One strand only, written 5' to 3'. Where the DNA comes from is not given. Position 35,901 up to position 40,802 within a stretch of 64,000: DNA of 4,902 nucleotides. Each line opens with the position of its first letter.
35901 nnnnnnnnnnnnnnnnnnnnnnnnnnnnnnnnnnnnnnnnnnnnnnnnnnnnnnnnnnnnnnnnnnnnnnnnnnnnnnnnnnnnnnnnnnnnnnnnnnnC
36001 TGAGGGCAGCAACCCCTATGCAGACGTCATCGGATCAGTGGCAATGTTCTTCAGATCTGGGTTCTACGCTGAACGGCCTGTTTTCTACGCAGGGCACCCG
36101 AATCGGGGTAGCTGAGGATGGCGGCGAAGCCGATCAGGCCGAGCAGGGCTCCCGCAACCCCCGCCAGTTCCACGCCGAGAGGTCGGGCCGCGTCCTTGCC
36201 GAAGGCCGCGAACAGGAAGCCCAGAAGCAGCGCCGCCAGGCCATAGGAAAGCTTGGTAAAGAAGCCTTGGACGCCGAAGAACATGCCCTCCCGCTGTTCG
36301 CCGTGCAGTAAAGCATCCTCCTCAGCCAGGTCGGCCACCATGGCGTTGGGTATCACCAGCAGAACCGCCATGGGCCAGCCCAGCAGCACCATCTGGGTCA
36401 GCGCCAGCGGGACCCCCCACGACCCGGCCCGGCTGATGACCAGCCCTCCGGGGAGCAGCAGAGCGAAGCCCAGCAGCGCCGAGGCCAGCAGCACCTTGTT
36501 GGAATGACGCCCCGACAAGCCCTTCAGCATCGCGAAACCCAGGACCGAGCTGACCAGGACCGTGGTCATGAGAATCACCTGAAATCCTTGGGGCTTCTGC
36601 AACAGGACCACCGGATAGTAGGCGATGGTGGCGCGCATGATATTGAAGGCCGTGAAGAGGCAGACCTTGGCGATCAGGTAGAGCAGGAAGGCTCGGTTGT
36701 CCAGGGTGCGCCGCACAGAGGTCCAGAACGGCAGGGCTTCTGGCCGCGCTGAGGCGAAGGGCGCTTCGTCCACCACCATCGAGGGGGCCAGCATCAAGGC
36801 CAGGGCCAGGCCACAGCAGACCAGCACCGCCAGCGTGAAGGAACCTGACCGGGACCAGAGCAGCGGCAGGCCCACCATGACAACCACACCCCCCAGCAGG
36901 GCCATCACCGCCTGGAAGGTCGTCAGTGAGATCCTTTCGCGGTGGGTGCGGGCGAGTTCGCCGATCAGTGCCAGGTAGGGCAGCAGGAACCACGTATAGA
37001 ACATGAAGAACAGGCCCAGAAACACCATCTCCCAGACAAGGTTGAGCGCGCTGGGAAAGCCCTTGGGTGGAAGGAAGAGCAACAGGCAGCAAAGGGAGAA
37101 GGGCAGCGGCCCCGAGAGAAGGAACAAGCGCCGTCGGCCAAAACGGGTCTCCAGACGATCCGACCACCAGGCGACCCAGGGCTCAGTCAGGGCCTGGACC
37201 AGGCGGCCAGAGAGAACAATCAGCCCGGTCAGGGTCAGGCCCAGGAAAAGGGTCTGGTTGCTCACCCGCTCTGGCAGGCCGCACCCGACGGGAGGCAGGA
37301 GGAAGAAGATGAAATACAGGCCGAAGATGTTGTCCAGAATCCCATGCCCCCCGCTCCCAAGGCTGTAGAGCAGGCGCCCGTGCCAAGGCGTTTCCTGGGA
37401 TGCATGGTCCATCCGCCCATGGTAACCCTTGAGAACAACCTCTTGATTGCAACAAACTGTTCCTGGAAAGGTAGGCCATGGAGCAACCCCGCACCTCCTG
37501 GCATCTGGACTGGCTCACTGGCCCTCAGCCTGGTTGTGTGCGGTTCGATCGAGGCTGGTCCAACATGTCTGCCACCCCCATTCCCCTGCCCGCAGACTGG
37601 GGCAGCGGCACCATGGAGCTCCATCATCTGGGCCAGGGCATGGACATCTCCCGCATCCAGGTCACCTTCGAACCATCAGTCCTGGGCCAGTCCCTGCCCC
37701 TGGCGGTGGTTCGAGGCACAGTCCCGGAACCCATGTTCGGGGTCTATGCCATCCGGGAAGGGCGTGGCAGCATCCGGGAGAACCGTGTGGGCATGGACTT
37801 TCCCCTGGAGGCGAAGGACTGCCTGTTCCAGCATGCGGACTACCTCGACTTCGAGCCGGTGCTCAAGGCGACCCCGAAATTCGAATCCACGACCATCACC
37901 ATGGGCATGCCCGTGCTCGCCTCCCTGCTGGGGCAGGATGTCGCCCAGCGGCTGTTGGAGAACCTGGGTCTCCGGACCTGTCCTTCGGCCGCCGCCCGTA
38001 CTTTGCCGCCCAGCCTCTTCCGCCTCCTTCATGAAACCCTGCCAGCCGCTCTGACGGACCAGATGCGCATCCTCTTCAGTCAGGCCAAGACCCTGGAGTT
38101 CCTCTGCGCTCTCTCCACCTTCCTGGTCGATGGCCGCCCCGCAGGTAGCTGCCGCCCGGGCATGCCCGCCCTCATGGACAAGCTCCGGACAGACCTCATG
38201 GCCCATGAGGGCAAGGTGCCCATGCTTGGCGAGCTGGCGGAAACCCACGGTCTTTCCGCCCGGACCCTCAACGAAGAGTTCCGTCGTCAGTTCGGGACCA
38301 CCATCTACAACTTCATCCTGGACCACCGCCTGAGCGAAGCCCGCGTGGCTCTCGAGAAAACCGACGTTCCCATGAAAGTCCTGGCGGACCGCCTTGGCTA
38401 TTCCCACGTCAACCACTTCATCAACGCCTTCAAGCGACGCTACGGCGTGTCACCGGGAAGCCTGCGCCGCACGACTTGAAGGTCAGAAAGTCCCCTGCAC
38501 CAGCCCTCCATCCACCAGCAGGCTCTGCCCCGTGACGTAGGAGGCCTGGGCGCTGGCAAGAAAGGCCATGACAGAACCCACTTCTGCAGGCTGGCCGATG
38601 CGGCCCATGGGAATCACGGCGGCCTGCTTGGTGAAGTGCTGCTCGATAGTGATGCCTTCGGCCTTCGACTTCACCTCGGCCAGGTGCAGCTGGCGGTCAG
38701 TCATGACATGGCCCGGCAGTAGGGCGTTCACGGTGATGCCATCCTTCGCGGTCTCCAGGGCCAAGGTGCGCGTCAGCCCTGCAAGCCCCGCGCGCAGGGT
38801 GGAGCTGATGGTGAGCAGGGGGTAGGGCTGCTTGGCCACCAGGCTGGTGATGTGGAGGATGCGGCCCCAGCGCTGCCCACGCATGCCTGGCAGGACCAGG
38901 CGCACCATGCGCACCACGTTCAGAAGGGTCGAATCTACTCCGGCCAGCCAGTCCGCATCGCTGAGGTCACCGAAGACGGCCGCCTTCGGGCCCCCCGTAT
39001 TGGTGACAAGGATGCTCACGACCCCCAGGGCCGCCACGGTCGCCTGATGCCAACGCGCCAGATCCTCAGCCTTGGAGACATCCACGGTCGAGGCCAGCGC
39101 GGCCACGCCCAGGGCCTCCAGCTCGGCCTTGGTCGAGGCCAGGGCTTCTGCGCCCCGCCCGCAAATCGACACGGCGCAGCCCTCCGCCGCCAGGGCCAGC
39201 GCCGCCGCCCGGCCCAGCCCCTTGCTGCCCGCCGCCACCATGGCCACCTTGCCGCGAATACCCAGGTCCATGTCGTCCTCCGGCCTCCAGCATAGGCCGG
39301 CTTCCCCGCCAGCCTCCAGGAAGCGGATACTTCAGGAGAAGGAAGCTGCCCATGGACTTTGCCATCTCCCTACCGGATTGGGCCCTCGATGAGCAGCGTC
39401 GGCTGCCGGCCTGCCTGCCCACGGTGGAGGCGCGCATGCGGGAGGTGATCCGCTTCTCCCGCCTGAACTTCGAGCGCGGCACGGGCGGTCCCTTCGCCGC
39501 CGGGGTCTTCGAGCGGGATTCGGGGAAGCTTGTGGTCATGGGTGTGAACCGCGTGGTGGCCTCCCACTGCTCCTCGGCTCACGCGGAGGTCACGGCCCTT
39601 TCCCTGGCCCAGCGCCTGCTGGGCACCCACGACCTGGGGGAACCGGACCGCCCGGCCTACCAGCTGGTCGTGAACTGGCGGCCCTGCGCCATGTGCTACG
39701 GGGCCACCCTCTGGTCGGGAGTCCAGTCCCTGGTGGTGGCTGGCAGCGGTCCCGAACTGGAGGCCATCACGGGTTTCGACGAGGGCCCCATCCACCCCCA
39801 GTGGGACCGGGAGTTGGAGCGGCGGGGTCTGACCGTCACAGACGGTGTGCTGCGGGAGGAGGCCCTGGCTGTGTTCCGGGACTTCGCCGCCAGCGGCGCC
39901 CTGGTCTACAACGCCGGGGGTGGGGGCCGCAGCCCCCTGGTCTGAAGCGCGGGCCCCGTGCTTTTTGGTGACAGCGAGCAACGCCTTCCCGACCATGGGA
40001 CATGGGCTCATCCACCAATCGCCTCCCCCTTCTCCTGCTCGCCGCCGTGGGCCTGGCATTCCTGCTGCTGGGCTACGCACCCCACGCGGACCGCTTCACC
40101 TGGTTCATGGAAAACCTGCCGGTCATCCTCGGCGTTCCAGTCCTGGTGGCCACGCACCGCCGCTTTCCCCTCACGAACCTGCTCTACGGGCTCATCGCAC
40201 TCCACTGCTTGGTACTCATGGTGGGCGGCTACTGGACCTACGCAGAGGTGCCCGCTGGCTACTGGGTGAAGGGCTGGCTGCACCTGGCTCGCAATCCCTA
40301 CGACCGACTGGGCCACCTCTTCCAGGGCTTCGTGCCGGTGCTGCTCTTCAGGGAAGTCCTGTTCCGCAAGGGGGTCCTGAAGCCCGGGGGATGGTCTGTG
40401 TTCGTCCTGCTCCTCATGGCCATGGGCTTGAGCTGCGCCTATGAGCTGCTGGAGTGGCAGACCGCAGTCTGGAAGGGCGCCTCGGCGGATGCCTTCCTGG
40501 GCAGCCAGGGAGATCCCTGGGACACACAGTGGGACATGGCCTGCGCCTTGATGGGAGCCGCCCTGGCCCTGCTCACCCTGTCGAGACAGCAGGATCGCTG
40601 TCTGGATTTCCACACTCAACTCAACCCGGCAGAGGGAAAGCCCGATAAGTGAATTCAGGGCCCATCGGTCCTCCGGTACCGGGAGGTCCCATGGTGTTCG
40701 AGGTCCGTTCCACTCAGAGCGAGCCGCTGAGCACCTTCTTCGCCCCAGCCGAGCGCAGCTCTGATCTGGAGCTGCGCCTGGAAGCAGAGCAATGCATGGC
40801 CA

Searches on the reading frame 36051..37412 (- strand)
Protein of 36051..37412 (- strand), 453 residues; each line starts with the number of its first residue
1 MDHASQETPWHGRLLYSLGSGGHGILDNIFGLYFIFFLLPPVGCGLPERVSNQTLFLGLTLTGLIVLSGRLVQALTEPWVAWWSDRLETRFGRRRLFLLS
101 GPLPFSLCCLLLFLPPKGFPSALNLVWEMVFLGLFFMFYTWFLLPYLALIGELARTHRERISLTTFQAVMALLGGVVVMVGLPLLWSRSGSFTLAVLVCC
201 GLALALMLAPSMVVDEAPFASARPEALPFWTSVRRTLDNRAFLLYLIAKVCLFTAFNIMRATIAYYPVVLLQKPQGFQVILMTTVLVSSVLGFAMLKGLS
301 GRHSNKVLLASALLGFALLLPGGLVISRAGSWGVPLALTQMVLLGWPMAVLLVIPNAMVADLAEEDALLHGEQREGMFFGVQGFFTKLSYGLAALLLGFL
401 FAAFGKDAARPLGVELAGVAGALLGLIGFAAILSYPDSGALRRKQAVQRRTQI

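Call 69: search_protein_families(library=pfam, proteins=[window:36051-37412:-], max_evalue=0.0001)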
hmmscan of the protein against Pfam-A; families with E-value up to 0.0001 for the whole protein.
window:36051-37412:- (453 aa): 2 families
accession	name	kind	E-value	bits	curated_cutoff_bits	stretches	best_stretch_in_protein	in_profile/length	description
PF13347.12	MFS_2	-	9.8e-47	159.9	27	1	16-406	2-386/427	MFS/sugar transport protein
PF07690.21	MFS_1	-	7.7e-12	45.2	33.4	1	52-363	24-323/347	Major Facilitator Superfamily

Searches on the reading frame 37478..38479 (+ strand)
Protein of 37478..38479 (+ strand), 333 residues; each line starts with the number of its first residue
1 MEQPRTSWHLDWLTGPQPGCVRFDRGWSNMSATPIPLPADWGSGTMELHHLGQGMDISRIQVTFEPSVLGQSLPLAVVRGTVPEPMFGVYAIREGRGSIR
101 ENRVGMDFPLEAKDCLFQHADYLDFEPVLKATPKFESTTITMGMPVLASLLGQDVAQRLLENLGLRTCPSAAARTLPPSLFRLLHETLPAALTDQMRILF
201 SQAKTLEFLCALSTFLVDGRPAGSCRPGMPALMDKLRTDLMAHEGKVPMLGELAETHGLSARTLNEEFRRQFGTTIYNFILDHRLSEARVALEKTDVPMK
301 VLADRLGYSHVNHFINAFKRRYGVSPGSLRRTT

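Call 45: search_protein_families(library=pfam, proteins=[window:37478-38479:+], max_evalue=0.001)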
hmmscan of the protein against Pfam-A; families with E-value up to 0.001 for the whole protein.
window:37478-38479:+ (333 aa): 2 families
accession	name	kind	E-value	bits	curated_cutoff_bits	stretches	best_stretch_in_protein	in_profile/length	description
PF12833.13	HTH_18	-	2.7e-21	76.1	33.6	1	253-331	1-79/80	Helix-turn-helix domain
PF00165.29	HTH_AraC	-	3.7e-12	46.5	26.6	1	292-330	1-41/42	Bacterial regulatory helix-turn-helix proteins, AraC family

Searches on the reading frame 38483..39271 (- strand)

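Call 45: search_protein_families(library=pfam, proteins=[window:38483-39271:-], max_evalue=0.001)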
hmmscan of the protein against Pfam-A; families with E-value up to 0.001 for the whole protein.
window:38483-39271:- (262 aa): 3 families
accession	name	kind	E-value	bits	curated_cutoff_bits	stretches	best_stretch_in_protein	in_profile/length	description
PF13561.12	adh_short_C2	-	1.1e-44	153.3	27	1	13-257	2-235/236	Enoyl-(Acyl carrier protein) reductase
PF00106.31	adh_short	-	1.2e-40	139.5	26.6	1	8-194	1-187/195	short chain dehydrogenase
PF23441.1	SDR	-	6e-07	29.6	27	1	137-257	144-255/258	SDR-like rossmann domain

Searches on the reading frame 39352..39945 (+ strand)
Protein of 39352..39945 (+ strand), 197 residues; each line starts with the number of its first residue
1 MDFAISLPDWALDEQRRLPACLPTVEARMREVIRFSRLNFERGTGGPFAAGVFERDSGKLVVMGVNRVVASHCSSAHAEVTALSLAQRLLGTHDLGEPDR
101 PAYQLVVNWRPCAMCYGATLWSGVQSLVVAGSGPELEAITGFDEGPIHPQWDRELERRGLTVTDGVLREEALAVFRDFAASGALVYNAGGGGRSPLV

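Call 44: search_protein_families(library=pfam, proteins=[window:39352-39945:+], max_evalue=0.001)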
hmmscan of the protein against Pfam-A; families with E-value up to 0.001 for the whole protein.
window:39352-39945:+ (197 aa): 2 families
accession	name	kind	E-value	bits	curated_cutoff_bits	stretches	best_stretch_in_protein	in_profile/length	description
PF00383.29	dCMP_cyt_deam_1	-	7e-10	39.2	25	1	44-129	22-100/102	Cytidine and deoxycytidylate deaminase zinc-binding region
PF14437.12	MafB19-deam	-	4.3e-05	23.9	27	1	57-134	32-104/142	MafB19-like deaminase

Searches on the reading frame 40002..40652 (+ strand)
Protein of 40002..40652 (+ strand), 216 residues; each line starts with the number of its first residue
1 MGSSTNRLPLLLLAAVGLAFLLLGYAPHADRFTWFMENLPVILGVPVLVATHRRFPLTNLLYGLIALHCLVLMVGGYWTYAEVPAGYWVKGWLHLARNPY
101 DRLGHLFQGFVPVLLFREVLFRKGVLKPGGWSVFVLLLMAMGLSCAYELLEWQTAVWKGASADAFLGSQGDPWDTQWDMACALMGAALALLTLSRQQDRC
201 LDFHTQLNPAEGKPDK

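Call 44: search_protein_families(library=pfam, proteins=[window:40002-40652:+], max_evalue=0.001)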
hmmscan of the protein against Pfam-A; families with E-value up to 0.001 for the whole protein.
window:40002-40652:+ (216 aa): 1 family
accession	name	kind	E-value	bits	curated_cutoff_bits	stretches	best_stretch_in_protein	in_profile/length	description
PF09997.14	DUF2238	-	2.8e-53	180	26.4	1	43-182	2-140/140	Predicted membrane protein (DUF2238)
